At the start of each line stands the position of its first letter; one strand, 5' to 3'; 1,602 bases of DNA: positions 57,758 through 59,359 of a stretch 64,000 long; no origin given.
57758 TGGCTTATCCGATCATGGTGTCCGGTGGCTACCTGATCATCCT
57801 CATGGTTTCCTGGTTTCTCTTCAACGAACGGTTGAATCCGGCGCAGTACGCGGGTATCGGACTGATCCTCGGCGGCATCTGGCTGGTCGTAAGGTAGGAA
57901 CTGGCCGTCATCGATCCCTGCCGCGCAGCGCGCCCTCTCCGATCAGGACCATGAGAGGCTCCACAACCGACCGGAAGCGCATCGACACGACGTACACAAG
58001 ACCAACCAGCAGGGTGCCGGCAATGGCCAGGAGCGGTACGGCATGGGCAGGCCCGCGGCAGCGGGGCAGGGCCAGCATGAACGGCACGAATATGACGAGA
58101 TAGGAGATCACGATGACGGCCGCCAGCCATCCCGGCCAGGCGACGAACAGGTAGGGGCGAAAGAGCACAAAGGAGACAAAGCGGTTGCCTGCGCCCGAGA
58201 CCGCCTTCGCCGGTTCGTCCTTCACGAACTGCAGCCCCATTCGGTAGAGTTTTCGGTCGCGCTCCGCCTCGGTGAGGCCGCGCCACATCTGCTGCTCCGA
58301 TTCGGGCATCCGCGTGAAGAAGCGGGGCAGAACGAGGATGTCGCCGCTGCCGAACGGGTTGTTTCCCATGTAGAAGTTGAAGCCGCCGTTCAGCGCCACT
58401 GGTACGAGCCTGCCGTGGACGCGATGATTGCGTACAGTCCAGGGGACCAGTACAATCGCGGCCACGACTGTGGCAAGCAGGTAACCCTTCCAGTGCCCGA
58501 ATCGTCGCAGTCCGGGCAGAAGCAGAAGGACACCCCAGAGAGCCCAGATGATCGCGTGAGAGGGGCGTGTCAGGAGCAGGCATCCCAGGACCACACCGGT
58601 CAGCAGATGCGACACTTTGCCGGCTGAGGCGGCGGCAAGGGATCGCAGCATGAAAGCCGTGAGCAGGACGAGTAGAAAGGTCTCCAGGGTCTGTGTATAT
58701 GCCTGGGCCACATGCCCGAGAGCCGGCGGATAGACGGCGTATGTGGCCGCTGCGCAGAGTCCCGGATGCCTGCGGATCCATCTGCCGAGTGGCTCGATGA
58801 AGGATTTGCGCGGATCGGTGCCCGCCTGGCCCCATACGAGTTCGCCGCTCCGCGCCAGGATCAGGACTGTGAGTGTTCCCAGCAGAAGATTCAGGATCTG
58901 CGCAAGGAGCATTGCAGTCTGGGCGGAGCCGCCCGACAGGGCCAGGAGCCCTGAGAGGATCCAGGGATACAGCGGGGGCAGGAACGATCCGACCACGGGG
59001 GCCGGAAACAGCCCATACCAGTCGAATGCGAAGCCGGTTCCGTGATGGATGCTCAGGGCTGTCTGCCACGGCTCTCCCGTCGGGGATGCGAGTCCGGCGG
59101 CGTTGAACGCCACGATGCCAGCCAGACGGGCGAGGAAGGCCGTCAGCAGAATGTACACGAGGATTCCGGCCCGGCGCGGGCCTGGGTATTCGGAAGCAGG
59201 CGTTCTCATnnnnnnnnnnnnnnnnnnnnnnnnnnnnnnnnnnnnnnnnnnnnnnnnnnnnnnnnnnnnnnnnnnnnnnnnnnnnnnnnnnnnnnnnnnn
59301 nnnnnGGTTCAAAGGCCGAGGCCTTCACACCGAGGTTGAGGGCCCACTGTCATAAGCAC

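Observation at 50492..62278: Envelope-modification and secretion locus: two ArnT/PMT-like GT-C enzymes, ArnE/F-like SMR protein, P-loop ATPase, rhomboid protease, orphan receiver protein, and T9SS cargo proteases (C25, S8)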

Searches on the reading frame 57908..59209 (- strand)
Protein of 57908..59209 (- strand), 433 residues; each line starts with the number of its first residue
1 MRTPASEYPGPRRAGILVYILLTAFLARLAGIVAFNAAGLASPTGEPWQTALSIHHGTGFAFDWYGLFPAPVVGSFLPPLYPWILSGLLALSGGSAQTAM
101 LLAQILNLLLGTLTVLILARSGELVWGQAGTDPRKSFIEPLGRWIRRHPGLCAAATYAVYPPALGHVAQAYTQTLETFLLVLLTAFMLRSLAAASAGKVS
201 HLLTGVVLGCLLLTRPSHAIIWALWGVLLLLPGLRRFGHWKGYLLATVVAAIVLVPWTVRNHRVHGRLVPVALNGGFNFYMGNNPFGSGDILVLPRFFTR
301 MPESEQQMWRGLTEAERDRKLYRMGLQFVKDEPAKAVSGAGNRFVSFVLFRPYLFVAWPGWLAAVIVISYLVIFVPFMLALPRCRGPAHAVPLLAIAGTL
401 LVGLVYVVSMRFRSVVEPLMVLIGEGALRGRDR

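Call 4: search_protein_families(library=pfam, proteins=[window:57908-59209:-], max_evalue=0.01)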
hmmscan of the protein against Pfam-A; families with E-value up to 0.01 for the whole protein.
window:57908-59209:- (433 aa): 1 family
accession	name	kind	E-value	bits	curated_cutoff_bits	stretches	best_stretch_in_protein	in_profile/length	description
PF13231.12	PMT_2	-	0.0038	17.9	26.1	0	146-257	48-157/160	Dolichyl-phosphate-mannose-protein mannosyltransferase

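Call 5: search_protein_families(library=ncbifam, proteins=[window:57908-59209:-], max_evalue=0.01)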
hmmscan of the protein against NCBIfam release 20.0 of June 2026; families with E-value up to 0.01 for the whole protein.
window:57908-59209:- (433 aa): 0 families

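Call 19: find_homologous_proteins(query=window:57908-59209:-, max_evalue=0.00001)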
Query window:57908-59209:- (433 aa): 23 proteins with E <= 0.00001 among 8000 candidates.
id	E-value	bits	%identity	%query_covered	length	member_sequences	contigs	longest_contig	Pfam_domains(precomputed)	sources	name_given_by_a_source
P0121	3.7e-284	961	100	100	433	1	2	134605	-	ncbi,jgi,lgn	-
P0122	2.4e-115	404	52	92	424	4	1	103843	PF13231.13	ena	-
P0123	4.4e-113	397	48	99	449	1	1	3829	-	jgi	jgi:4-amino-4-deoxy-L-arabinose transferase-like glycosyltransferase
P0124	3.3e-112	394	50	95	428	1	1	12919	-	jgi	jgi:hypothetical protein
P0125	1.4e-111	392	47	98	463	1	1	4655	-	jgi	jgi:hypothetical protein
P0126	3.4e-108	381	47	92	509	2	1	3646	-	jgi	jgi:hypothetical protein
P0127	2.0e-106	375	46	96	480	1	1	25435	-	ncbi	-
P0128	4.0e-106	374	47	98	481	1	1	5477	-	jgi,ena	-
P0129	1.0e-105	373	46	95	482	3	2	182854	-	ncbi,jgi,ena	jgi:hypothetical protein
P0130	3.4e-105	371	48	91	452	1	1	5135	-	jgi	jgi:hypothetical protein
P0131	6.8e-105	370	46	90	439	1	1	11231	-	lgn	-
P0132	2.0e-104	368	47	96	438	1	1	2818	-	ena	-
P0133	2.2e-104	368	46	91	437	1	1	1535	PF13231.13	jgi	jgi:hypothetical protein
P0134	2.8e-103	365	44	95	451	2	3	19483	-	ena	-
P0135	4.8e-98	347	47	95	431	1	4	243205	-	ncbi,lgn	-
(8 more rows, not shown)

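Call 20: find_encoding_contigs(protein=P0121, flank=3000, max_places=2)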
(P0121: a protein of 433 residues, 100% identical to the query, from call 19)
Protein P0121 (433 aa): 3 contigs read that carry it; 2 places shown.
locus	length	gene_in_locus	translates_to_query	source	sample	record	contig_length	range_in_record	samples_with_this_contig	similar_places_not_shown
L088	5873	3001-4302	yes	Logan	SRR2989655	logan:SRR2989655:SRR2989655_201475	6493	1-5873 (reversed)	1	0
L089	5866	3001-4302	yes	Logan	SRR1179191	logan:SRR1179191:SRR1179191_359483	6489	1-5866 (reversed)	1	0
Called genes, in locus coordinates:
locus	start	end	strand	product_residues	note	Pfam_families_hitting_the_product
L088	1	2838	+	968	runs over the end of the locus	PF00082:Peptidase_S8, PF13620:CarboxypepD_reg, PF13860:FlgD_ig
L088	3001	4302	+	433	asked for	-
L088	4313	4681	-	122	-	PF00892:EamA (weak), PF10639:TMEM234 (weak), PF00893:Multi_Drug_Res (weak)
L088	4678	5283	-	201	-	PF13521:AAA_28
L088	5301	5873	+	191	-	?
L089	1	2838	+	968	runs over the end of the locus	PF00082:Peptidase_S8, PF13620:CarboxypepD_reg, PF13860:FlgD_ig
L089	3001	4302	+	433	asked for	-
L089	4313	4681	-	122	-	PF00892:EamA (weak), PF10639:TMEM234 (weak), PF00893:Multi_Drug_Res (weak)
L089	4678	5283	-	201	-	PF13521:AAA_28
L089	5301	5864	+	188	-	?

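Call 21: find_encoding_contigs(protein=P0122, flank=10000, max_places=1)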
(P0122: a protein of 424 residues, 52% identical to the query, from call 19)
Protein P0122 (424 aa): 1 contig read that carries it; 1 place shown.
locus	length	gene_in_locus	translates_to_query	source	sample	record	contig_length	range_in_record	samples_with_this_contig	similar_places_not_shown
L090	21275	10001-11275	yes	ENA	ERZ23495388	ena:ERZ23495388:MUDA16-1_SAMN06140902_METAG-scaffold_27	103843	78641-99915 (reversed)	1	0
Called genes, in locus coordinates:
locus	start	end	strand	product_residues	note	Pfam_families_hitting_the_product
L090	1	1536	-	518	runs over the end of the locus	PF00939:Na_sulph_symp, PF03600:CitMHS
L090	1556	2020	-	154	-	PF01928:CYTH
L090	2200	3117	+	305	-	PF12974:Phosphonate-bd, PF12727:PBP_like (weak)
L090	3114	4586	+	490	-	PF00672:HAMP (faint), PF00512:HisKA, PF02518:HATPase_c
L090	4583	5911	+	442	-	PF00072:Response_reg, PF00158:Sigma54_activat, PF14532:Sigma54_activ_2, PF07728:AAA_5 (weak), PF25601:AAA_lid_14, PF02954:HTH_8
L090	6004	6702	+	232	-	PF01712:dNK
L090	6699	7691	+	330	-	PF00962:A_deaminase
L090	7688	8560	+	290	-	PF01048:PNP_UDP_1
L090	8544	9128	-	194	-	PF18955:DUF5698, PF10035:DUF2179 (weak)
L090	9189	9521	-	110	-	PF02641:DUF190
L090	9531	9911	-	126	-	PF02537:CRCB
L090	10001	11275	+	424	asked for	PF13231:PMT_2 (weak)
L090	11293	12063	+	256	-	PF00121:TIM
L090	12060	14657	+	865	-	PF00675:Peptidase_M16, PF05193:Peptidase_M16_C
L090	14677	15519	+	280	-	PF00561:Abhydrolase_1, PF12146:Hydrolase_4, PF12697:Abhydrolase_6, PF20408:Abhydrolase_11 (faint), PF00326:Peptidase_S9 (faint), PF00756:Esterase (faint), PF08386:Abhydrolase_4 (weak)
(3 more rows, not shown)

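Call 22: find_encoding_contigs(protein=P0129, flank=10000, max_places=1)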
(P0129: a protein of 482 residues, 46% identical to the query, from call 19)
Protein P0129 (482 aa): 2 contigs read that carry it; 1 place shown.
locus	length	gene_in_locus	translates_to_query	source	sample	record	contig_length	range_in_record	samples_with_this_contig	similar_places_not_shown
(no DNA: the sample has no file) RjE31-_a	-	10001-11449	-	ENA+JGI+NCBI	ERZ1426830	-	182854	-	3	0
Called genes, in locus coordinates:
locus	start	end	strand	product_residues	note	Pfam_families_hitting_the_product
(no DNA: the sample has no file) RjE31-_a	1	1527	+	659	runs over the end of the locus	PF13860:FlgD_ig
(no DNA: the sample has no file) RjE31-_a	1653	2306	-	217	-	PF00881:Nitroreductase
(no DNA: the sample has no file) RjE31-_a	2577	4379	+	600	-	-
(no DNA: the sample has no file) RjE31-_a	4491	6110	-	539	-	PF00884:Sulfatase (weak)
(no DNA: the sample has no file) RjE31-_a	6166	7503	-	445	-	-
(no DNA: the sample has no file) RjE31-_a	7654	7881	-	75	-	-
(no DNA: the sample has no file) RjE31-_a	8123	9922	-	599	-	-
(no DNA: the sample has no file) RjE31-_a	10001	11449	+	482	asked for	-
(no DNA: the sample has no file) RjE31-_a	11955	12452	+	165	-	PF09970:DUF2204 (faint), PF19502:DUF6036 (faint)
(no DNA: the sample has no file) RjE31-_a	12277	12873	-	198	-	-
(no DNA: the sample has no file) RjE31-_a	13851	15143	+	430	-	PF00696:AA_kinase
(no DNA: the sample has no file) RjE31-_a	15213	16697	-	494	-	PF08323:Glyco_transf_5, PF20706:GT4-conflict (faint), PF13439:Glyco_transf_4 (faint), PF13579:Glyco_trans_4_4, PF00534:Glycos_transf_1, PF13692:Glyco_trans_1_4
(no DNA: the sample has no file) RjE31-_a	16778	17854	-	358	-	PF01087:GalP_UDP_transf, PF01230:HIT (faint), PF16285:DUF4931_N (weak), PF16268:DUF4921, PF02744:GalP_UDP_tr_C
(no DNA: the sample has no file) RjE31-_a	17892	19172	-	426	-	PF13562:NTP_transf_4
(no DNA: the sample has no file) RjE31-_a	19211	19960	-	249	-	PF05036:SPOR (weak)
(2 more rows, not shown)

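Call 23: find_encoding_contigs(protein=P0135, flank=10000, max_places=1)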
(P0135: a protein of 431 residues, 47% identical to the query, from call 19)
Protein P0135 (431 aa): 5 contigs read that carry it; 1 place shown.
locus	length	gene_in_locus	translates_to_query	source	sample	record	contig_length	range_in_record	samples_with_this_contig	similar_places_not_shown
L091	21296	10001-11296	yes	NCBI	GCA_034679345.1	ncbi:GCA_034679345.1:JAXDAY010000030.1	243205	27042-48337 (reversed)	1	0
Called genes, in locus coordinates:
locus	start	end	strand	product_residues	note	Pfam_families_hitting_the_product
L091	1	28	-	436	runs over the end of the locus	PF00206:Lyase_1, PF10397:ADSL_C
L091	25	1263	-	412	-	PF00089:Trypsin, PF13365:Trypsin_2, PF13180:PDZ_2, PF00595:PDZ (weak), PF17820:PDZ_6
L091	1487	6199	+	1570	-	PF14885:GHL15, PF25059:FN3_DSCAM-DSCAML_C (faint), PF00041:fn3 (faint), PF16656:Pur_ac_phosph_N (weak), PF25788:Ig_Rha78A_N (faint)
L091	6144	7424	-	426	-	PF13231:PMT_2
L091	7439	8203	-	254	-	PF01416:PseudoU_synth_1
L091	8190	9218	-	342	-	PF01118:Semialdhyde_dh, PF02774:Semialdhyde_dhC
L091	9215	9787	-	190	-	PF13489:Methyltransf_23, PF13847:Methyltransf_31, PF08241:Methyltransf_11, PF08242:Methyltransf_12, PF13649:Methyltransf_25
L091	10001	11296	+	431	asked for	-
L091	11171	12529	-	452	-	PF17785:PUA_3, PF10672:Methyltrans_SAM, PF03602:Cons_hypoth95 (weak)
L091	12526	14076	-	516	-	PF20154:LNT_N, PF00795:CN_hydrolase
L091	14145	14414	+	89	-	PF01649:Ribosomal_S20p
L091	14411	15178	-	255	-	PF01113:DapB_N, PF05173:DapB_C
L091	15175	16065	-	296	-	PF00701:DHDPS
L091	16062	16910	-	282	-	PF01678:DAP_epimerase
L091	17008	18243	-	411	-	PF13205:Big_5 (weak)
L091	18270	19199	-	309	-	PF02729:OTCace_N, PF00185:OTCace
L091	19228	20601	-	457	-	PF00493:MCM (faint), PF00004:AAA (weak), PF07728:AAA_5 (faint), PF13401:AAA_22 (faint), PF07724:AAA_2, PF00004:AAA (weak)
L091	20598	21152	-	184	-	PF00227:Proteasome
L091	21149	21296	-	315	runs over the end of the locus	PF02899:Phage_int_SAM_1, PF00589:Phage_integrase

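Call 32: search_solved_structures(query=A2, max_evalue=1)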
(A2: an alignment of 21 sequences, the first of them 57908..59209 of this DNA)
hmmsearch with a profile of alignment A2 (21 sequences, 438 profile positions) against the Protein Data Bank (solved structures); distinct sequences matched with E-value up to 1: 0.

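Call 36: predict_structure(alignment_id=A2)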
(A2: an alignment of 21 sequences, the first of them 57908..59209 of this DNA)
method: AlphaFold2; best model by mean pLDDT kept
length: 433 residues; sequences in the alignment: 21
mean_pLDDT: 90.9   pTM: 0.92
mean pLDDT of the five models: 90.9, 89.8, 89.1, 89.0, 88.7
residues with pLDDT >= 90: 336; 70-90: 63; 50-70: 27; < 50: 7
segments of 3 or more residues with pLDDT < 50: 1-6
pLDDT, mean of each block of 10 residues (from residue 1): 48 92 98 95 95 97 93 96 98 98 98 98 83 67 85 96 95 97 96 83 98 97 95 78 96 98 97 95 85 76 95 96 97 95 90 73 92 96 94 97 87 94 88 53
secondary structure, 60 per line:
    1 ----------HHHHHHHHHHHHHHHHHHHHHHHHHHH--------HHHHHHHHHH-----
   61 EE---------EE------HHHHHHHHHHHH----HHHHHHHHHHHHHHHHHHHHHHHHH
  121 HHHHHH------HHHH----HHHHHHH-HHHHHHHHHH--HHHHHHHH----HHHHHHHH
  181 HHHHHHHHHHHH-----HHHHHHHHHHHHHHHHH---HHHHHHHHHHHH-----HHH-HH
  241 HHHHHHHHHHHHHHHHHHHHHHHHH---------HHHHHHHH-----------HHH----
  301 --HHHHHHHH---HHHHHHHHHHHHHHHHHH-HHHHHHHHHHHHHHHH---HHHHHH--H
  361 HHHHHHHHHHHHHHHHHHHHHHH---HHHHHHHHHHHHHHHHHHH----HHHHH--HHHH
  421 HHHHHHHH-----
elements in order: H11-37 H46-55 H80-91 H96-126 H133-136 H141-147 H149-158 H161-168 H173-192 H198-214 H218-229 H239-265 H275-282 H303-310 H314-331 H333-348 H352-357 H360-383 H387-405 H410-414 H417-428

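Call 39: fold_search(model_id=the predicted structure, library=pdb)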
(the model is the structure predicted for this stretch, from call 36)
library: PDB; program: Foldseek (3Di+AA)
matches with E <= 10: 286; with E <= 0.001: 7
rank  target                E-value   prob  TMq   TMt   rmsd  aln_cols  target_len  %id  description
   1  7e9s_A                3.9e-05  1.00  0.53  0.28  14.7       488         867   13  Archaeal oligosaccharyltransferase AglB from Archaeoglobus fulgidus in complex with an inhibitory peptide and a dolich (released 2021-09-08)
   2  9n9j_I                4.7e-05  1.00  0.52  0.34  14.6       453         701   14  Structure of a GRP94 folding intermediate engaged with a CCDC134- and FKBP11-bound secretory translocon (released 2025-11-19)
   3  5gmy_A                7.7e-05  1.00  0.51  0.28  12.8       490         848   12  Crystal structure of the Archaeoglobus fulgidus oligosaccharyltransferase (O29867_ARCFU) tethered with an acceptor pep (released 2017-02-01)
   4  3waj                  2.0e-04  1.00  0.50  0.29  16.0       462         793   14  Crystal structure of the Archaeoglobus fulgidus oligosaccharyltransferase (O29867_ARCFU) complex with Zn and sulfate (released 2013-10-30)
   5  3wak                  2.0e-04  1.00  0.52  0.28  12.3       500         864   13  Crystal structure of the Archaeoglobus fulgidus oligosaccharyltransferase (O29867_ARCFU) in the apo form (released 2013-10-30)
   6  5f15                  2.2e-04  1.00  0.42  0.34  16.2       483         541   12  Crystal Structure of ArnT from Cupriavidus metallidurans bound to Undecaprenyl phosphate (released 2016-02-17)
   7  5ezm                  3.0e-04  1.00  0.38  0.32  16.6       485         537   13  Crystal Structure of ArnT from Cupriavidus metallidurans in the apo state (released 2016-02-17)
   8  6gxc_A                3.3e-03  1.00  0.48  0.31  13.3       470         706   13  Bacterial oligosaccharyltransferase PglB in complex with an inhibitory peptide and a reactive lipid-linked oligosaccha (released 2018-11-14)
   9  5ogl_A                5.1e-03  1.00  0.49  0.32  12.9       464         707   12  Structure of bacterial oligosaccharyltransferase PglB in complex with an acceptor peptide and an lipid-linked oligosac (released 2017-10-25)
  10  9s6s_A                6.3e-03  1.00  0.49  0.40  10.1       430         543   13  Ternary cryo-EM structure of human ALG9 with Dol25-PP-GlcNAc2Man6, Dol25-P-Man and Fab (released 2026-03-18)
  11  9i5k_A                1.3e-02  1.00  0.44  0.39  12.5       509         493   12  Structure of the Chaetomium thermophilum Pmt4 homodimer (C2 symmetry) (released 2025-12-24)
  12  9s6u_A                2.9e-02  1.00  0.50  0.41   8.9       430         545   12  Ternary cryo-EM structure of human ALG9 with Dol25-PP-GlcNAc2Man8, Dol25-P-Man and Fab (released 2026-03-18)
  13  9dlh                  3.5e-02  1.00  0.50  0.38   7.3       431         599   17  donor substrate analog-bound AftB (released 2025-06-25)
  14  9s6t_A                4.6e-02  1.00  0.48  0.44   7.0       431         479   11  Ternary cryo-EM structure of chicken ALG12 with Dol25-PP-GlcNAc2Man7, Dol25-P-Man, and Fab (released 2026-03-18)
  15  6p25_A                9.6e-02  1.00  0.40  0.25   7.8       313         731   14  Structure of S. cerevisiae protein O-mannosyltransferase Pmt1-Pmt2 complex bound to the sugar donor and a peptide acce (released 2019-07-10)
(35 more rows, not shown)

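Call 58: find_encoding_contigs(protein=P0125, flank=5000, max_places=1)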
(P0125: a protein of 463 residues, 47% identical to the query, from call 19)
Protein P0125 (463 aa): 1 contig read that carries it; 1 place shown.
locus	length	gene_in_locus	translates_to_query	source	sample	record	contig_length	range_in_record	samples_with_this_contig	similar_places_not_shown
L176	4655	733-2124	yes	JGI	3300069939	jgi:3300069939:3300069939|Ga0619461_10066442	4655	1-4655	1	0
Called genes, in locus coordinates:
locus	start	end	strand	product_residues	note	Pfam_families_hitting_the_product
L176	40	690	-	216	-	-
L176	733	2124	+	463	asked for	-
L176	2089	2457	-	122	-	-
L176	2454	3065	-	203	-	PF13521:AAA_28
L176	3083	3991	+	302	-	PF01694:Rhomboid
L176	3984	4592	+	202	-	PF14803:Zn_ribbon_Nudix (weak), PF00293:NUDIX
